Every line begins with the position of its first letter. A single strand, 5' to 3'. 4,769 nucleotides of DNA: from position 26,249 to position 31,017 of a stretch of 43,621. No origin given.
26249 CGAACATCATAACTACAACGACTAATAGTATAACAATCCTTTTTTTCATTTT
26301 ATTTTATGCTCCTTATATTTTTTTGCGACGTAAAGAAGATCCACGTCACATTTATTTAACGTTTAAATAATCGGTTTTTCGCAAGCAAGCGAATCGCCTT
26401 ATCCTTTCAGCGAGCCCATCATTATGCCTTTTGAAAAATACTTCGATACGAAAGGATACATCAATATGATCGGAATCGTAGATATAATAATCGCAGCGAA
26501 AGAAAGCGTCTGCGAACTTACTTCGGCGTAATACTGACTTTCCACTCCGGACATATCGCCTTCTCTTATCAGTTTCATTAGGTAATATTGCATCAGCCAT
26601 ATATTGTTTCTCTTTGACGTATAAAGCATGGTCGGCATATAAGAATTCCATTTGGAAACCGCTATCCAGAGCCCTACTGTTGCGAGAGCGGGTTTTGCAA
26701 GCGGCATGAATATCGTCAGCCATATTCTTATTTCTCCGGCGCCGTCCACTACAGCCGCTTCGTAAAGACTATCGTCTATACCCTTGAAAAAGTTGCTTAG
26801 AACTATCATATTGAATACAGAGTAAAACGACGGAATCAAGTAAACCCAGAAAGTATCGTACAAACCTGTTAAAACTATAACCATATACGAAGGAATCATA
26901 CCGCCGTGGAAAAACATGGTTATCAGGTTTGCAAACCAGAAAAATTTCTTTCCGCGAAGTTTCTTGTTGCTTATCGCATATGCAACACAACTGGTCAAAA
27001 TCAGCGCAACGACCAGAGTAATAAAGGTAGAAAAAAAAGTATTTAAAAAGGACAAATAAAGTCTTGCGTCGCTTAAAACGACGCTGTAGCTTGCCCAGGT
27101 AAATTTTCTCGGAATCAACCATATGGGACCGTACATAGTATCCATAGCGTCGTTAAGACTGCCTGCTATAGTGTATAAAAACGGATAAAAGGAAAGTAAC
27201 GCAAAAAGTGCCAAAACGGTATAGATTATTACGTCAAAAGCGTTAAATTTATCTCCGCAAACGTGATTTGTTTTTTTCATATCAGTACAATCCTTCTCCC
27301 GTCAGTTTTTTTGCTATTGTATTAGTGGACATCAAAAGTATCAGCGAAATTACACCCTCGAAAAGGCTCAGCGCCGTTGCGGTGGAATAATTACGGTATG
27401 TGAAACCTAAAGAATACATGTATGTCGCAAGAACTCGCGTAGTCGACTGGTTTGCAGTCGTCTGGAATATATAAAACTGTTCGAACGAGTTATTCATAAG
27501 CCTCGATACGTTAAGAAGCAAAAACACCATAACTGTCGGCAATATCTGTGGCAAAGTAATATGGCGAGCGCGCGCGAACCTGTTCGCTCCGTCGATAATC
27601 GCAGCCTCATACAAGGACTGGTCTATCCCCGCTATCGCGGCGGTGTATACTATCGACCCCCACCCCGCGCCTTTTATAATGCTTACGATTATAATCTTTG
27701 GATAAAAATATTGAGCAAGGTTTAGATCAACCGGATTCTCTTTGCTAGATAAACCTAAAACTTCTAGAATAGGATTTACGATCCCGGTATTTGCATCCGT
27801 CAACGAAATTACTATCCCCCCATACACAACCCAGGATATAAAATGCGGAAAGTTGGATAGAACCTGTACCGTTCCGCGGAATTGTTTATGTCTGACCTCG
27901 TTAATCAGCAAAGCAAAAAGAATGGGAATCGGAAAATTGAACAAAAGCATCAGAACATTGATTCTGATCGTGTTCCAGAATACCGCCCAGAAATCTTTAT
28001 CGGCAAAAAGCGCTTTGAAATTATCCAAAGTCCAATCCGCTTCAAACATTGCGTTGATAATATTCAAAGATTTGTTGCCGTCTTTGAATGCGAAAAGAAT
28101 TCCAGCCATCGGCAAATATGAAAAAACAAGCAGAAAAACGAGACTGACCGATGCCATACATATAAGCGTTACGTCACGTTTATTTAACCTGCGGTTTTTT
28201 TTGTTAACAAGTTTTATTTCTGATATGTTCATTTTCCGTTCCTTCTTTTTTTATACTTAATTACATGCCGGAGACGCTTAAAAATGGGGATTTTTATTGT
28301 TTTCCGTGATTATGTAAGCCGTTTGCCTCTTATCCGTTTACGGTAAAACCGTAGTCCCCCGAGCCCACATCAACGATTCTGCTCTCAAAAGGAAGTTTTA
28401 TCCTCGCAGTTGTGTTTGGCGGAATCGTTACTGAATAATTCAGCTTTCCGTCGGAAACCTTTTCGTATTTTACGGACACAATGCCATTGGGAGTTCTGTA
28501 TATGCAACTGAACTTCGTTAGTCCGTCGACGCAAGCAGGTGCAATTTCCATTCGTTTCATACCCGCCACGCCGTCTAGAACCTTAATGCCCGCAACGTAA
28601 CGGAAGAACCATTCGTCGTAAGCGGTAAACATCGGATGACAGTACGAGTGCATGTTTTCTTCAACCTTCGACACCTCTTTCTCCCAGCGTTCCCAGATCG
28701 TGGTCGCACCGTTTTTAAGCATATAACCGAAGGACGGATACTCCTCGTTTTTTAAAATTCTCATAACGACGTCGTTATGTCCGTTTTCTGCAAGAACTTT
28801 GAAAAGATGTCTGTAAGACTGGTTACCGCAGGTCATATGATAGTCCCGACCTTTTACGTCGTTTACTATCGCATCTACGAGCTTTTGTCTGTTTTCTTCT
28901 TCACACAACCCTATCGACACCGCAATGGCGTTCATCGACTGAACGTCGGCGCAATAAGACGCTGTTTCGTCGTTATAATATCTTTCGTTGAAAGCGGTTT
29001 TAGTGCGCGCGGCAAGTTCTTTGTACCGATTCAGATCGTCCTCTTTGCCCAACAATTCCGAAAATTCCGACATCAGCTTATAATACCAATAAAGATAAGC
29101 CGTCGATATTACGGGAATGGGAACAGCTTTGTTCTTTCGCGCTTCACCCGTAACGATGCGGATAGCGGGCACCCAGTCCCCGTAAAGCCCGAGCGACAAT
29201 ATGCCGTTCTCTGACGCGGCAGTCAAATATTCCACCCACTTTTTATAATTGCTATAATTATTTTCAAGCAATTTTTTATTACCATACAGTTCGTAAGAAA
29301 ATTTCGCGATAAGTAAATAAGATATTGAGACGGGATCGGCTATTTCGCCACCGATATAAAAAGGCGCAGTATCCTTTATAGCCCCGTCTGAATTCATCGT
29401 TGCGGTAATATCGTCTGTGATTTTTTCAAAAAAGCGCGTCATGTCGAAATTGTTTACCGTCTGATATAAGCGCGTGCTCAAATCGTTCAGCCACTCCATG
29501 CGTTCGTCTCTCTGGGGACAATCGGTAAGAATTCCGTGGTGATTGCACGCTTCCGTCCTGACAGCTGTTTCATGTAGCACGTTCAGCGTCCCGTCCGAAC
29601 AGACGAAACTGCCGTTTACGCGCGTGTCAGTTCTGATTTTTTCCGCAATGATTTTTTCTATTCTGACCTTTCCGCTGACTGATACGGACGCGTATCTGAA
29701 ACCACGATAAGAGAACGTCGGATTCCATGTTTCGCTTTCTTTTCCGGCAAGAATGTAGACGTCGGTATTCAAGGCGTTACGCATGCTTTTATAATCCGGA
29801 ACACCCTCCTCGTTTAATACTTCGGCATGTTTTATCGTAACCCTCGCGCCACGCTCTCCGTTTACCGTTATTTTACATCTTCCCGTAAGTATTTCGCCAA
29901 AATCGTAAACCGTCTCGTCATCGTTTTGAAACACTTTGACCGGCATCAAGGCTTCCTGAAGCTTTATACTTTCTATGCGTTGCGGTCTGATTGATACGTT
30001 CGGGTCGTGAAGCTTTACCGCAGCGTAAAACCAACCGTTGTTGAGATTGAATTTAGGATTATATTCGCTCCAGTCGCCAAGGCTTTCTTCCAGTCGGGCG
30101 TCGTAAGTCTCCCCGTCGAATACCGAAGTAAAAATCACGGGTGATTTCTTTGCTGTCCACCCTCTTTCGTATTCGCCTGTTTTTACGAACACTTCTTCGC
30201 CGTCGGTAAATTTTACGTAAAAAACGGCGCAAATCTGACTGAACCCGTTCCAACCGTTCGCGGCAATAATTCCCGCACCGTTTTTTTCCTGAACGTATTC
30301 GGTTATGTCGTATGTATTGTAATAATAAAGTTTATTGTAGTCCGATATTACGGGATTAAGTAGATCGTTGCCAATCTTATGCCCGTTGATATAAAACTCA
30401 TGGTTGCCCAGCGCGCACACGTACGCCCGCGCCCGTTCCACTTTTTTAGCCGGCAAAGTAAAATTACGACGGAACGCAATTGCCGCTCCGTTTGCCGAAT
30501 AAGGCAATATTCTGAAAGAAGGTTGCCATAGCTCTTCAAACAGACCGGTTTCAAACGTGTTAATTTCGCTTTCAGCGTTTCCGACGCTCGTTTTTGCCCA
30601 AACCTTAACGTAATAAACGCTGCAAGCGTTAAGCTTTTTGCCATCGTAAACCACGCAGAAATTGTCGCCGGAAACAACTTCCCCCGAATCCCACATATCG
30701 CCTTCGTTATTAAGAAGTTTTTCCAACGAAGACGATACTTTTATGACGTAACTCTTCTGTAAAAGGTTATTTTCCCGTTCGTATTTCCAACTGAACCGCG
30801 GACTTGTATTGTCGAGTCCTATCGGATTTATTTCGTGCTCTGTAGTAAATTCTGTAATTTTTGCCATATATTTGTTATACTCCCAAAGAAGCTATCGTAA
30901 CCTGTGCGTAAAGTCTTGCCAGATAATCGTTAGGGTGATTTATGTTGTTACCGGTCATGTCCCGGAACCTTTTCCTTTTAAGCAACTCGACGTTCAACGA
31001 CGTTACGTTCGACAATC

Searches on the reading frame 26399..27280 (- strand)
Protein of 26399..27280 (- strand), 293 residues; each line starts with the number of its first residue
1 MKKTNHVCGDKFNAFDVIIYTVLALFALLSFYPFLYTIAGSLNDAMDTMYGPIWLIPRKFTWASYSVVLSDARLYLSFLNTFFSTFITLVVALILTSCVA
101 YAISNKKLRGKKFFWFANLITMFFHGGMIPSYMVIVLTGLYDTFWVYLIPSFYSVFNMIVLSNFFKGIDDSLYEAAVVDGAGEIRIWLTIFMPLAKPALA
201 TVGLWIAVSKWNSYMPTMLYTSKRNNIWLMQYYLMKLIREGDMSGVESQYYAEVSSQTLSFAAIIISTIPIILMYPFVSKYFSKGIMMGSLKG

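Call 10: search_protein_families(library=pfam, proteins=[window:26399-27280:-])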
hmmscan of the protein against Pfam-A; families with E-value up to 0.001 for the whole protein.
window:26399-27280:- (293 aa): 1 family
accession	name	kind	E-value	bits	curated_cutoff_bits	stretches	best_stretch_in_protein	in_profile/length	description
PF00528.27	BPD_transp_1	-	3.3e-09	37.2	26.4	1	113-286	32-182/184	Binding-protein-dependent transport system inner membrane component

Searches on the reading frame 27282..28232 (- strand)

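Call 10: search_protein_families(library=pfam, proteins=[window:27282-28232:-])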
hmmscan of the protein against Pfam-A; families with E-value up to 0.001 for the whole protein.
window:27282-28232:- (316 aa): 1 family
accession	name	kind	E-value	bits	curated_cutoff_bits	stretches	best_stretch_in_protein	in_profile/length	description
PF00528.27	BPD_transp_1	-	2.5e-18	66.9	26.4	1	101-307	3-175/184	Binding-protein-dependent transport system inner membrane component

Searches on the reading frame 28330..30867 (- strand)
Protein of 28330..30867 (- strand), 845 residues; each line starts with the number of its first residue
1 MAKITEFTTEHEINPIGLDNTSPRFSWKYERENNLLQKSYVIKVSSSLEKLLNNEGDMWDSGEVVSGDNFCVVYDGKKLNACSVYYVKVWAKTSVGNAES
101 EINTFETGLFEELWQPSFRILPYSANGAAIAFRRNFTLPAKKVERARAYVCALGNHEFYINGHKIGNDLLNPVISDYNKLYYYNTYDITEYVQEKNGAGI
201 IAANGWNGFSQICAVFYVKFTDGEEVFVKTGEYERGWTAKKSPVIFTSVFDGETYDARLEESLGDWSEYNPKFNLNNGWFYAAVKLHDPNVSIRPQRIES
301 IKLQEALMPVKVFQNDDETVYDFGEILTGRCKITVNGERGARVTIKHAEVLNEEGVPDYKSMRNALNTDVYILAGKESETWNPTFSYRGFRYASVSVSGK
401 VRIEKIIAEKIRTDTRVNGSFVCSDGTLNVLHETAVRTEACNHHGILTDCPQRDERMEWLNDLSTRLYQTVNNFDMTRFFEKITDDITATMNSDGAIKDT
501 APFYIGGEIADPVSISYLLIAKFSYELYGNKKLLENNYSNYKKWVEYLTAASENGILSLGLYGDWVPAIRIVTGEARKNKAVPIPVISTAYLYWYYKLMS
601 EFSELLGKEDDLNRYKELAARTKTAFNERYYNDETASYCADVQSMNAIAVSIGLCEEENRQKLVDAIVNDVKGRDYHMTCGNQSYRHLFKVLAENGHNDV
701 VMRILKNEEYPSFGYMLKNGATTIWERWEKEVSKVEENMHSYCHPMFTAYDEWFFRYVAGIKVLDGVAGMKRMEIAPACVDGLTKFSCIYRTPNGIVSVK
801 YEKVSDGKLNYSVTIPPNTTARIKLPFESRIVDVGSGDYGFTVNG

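Call 11: search_protein_families(library=pfam, proteins=[window:28330-30867:-])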
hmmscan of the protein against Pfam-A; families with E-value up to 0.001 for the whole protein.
window:28330-30867:- (845 aa): 5 families
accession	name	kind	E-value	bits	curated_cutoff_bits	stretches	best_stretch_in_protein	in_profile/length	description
PF17389.8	Bac_rhamnosid6H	-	8.4e-79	265.7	24.5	1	418-758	3-339/339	Bacterial alpha-L-rhamnosidase 6 hairpin glycosidase domain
PF08531.16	Bac_rhamnosid_N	-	2.5e-28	99.5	25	1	141-304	1-171/172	Alpha-L-rhamnosidase N-terminal domain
PF05592.18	Bac_rhamnosid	-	2.3e-24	85.7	22.2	1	315-398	4-87/102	Bacterial alpha-L-rhamnosidase concanavalin-like domain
PF25788.1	Ig_Rha78A_N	-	5.1e-24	85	27.4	1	4-111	1-105/105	Rha78A-like, N-terminal immunoglobulin domain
PF17390.7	Bac_rhamnosid_C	-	3.7e-11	43.1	22.1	1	765-830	4-68/78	Bacterial alpha-L-rhamnosidase C-terminal domain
